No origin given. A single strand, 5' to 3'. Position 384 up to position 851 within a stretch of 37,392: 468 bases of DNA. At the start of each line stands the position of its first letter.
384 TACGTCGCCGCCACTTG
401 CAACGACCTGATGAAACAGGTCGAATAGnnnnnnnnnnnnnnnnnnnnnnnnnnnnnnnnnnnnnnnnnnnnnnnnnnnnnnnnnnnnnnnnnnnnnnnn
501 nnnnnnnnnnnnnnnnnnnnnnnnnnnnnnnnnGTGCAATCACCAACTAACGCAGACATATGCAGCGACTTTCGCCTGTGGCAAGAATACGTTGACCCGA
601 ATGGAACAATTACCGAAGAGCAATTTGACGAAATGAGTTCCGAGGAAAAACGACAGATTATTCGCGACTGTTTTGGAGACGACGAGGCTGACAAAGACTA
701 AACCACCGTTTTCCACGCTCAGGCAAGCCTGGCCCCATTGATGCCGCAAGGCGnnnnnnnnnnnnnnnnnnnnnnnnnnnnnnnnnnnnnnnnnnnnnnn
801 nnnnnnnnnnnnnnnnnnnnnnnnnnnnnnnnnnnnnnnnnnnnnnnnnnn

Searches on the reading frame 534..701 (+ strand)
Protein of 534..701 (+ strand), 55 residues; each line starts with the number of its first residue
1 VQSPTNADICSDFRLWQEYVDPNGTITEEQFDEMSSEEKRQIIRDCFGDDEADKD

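Call 58: search_protein_families(library=pfam, proteins=[window:534-701:+], max_evalue=0.05)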
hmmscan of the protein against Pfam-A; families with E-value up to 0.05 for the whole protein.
window:534-701:+ (55 aa): 1 family
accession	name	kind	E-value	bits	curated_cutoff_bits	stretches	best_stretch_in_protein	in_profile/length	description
PF25703.1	AcrF31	-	8.4e-13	48.6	27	1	5-48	6-49/52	Anti-CRISPR protein F31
